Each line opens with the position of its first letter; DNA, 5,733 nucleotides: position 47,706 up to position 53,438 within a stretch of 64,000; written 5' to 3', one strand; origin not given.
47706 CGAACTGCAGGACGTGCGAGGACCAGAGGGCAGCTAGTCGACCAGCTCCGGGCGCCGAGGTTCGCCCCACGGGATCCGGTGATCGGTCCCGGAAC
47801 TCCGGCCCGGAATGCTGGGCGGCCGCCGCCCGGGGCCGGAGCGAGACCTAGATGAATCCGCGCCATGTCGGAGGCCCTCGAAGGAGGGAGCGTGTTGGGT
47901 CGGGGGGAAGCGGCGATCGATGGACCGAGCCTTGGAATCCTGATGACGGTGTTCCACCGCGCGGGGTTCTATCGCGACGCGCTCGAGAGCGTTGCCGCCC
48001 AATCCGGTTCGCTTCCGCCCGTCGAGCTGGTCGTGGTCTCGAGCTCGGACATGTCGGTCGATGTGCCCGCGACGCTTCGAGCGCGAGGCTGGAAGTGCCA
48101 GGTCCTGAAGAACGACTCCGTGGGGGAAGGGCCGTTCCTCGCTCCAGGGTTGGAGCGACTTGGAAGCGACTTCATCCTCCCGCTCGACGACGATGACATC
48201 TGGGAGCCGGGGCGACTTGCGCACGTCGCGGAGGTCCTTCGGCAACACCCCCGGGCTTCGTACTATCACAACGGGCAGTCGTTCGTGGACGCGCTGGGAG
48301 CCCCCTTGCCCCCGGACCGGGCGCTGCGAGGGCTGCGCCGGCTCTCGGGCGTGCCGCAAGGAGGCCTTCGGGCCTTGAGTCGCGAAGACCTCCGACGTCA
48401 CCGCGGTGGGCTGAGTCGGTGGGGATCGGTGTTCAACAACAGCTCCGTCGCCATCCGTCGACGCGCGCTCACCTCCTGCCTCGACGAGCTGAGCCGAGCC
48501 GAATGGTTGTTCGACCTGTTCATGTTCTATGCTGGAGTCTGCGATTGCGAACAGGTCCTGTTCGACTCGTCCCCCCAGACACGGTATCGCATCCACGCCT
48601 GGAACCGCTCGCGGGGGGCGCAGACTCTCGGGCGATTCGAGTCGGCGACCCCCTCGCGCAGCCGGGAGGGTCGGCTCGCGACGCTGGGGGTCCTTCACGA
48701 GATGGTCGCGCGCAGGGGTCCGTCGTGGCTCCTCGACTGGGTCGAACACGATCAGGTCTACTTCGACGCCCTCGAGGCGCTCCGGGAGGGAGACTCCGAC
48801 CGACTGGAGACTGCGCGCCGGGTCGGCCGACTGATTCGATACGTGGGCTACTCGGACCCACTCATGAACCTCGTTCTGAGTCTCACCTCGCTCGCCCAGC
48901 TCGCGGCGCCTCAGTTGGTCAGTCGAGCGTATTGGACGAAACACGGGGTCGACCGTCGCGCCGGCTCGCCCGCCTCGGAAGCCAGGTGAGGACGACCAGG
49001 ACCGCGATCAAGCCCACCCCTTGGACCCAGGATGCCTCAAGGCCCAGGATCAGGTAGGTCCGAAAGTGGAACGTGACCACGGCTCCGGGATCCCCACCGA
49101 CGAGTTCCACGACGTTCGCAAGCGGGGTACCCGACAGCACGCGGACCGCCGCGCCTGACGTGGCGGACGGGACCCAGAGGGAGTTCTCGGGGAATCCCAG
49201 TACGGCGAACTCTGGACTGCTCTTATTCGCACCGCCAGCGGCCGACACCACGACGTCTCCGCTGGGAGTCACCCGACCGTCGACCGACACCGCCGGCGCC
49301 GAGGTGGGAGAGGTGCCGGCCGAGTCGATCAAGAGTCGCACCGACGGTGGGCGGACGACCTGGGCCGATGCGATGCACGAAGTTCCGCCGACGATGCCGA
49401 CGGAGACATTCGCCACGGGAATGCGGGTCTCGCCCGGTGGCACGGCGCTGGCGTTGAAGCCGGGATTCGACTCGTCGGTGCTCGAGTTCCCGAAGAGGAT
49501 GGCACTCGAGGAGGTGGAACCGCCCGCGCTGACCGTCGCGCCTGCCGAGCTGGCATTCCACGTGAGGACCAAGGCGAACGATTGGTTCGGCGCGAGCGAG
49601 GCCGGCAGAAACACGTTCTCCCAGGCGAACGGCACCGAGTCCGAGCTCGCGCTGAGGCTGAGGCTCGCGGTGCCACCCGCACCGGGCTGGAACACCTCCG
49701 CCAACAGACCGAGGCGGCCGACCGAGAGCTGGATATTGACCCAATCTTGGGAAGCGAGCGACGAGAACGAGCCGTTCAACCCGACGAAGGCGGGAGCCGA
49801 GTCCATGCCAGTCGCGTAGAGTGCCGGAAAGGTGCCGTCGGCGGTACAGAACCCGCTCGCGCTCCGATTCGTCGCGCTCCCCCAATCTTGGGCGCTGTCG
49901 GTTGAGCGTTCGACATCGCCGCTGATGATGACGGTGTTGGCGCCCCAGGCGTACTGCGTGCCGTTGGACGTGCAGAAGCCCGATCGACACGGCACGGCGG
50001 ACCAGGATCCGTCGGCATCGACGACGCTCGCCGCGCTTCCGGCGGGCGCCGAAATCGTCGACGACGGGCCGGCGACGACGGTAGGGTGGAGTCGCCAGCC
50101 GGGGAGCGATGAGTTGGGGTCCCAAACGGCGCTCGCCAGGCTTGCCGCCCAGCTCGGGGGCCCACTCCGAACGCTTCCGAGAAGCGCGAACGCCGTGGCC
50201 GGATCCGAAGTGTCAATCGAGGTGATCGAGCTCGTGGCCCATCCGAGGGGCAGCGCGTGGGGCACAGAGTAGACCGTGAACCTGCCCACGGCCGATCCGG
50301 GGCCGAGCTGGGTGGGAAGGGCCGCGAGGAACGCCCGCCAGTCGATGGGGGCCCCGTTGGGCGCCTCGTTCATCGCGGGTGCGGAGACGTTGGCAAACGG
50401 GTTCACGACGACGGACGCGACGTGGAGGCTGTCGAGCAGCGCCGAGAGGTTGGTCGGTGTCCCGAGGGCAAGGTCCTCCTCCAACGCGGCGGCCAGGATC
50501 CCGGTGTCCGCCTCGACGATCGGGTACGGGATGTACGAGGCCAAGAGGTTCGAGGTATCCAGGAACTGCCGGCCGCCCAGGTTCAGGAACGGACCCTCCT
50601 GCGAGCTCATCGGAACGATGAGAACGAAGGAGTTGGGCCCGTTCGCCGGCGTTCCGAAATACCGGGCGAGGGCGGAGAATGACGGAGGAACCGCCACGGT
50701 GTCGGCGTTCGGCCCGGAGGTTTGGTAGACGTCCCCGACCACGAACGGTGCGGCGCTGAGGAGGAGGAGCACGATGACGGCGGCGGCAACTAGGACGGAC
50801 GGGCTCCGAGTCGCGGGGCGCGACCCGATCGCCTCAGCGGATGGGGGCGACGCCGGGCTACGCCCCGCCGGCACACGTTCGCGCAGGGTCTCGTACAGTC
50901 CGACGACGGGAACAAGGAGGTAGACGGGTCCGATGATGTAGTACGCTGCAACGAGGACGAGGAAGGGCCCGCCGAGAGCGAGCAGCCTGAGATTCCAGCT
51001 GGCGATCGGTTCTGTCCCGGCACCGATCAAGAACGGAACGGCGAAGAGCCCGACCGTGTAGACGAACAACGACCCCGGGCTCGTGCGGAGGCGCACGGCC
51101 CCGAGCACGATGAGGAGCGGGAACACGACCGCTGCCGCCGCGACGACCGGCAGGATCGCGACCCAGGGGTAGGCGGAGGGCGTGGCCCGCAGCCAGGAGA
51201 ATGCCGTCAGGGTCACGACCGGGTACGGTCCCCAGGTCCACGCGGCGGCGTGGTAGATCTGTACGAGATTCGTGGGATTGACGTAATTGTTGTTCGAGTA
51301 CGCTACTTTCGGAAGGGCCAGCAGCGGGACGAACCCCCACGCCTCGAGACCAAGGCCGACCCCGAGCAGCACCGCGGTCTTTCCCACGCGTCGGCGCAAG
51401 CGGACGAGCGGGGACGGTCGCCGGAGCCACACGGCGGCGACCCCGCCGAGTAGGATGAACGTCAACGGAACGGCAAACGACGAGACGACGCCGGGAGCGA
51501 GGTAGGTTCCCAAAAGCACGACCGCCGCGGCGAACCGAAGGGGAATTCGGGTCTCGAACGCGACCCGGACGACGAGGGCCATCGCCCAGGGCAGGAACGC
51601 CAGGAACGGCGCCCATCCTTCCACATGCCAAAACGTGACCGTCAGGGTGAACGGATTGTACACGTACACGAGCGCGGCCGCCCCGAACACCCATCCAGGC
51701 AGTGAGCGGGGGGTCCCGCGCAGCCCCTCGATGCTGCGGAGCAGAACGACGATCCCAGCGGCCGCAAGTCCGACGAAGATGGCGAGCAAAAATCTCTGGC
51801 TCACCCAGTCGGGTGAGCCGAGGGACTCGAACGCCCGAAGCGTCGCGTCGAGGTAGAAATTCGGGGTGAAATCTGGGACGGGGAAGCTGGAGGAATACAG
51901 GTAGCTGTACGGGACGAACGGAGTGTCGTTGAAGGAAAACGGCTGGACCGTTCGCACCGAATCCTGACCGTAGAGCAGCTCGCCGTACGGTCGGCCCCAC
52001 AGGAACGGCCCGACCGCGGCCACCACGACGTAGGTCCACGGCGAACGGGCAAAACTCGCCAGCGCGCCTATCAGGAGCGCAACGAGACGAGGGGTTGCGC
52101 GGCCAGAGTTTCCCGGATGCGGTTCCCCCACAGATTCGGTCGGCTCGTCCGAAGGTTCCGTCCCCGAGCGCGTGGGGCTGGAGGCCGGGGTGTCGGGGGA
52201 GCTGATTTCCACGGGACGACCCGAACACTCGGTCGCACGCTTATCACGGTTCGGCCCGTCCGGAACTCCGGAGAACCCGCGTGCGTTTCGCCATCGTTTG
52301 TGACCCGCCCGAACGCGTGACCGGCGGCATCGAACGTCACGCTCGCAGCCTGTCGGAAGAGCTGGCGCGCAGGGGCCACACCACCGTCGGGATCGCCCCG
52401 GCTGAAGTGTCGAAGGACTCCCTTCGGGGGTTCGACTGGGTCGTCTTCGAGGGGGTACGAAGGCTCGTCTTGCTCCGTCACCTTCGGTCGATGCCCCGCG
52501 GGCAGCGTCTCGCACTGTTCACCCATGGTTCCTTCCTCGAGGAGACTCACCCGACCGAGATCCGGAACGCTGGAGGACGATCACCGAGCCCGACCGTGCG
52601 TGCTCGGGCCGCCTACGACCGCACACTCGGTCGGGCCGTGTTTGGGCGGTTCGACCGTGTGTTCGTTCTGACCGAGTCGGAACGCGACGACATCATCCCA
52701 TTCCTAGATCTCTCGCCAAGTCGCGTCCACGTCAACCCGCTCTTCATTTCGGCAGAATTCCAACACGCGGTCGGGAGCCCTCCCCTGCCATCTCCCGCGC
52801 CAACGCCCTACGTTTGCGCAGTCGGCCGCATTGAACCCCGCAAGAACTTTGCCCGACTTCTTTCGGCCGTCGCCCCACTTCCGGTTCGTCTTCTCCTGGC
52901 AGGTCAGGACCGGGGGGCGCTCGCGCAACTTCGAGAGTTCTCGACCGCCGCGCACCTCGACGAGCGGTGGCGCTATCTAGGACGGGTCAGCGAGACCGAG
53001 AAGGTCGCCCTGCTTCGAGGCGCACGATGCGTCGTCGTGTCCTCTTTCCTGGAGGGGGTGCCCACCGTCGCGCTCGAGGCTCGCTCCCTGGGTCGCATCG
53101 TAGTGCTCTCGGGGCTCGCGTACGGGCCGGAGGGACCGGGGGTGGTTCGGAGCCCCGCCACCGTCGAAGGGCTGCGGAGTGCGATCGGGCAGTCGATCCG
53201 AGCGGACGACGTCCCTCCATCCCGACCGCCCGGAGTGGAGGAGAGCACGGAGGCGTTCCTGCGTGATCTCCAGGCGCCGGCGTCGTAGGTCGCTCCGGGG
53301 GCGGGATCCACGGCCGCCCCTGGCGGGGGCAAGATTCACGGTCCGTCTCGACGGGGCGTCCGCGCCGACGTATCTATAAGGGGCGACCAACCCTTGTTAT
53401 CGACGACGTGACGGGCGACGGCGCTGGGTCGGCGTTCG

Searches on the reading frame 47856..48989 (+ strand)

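Call 42: search_protein_families(library=pfam, proteins=[window:47856-48989:+], max_evalue=0.001)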
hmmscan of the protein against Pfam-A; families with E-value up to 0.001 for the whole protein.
window:47856-48989:+ (377 aa): 2 families
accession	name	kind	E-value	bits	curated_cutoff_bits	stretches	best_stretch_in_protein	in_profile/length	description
PF00535.33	Glycos_transf_2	-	1.3e-08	35.4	23.3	1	28-137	2-112/168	Glycosyl transferase family 2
PF13641.12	Glyco_tranf_2_3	-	9.2e-05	23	27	1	25-209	2-175/230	Glycosyltransferase like family 2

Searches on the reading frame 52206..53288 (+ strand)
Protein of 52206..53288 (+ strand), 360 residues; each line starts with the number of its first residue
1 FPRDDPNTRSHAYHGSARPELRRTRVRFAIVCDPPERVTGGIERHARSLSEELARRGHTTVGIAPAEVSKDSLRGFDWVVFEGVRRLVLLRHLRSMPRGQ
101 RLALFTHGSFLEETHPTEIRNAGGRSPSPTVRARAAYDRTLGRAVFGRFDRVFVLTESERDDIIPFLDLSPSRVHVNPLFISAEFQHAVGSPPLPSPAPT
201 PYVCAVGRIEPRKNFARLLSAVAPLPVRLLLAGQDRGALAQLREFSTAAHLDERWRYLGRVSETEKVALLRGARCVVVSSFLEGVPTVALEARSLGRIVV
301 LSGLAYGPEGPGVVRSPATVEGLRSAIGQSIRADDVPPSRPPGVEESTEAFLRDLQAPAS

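Call 42: search_protein_families(library=pfam, proteins=[window:52206-53288:+], max_evalue=0.001)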
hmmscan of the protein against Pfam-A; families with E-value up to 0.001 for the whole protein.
window:52206-53288:+ (360 aa): 4 families
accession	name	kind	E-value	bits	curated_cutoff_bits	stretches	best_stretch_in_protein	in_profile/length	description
PF00534.26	Glycos_transf_1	-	6.6e-16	58.8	26.4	1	196-308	11-127/172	Glycosyl transferases group 1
PF13692.12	Glyco_trans_1_4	-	2.6e-14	54.1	27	1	201-327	2-136/142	Glycosyl transferases group 1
PF13439.12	Glyco_transf_4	-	3.1e-10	40.8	28.5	1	40-97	2-59/170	Glycosyltransferase Family 4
PF13579.12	Glyco_trans_4_4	-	6.7e-07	30.2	29.7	1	75-178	71-156/158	Glycosyl transferase 4-like domain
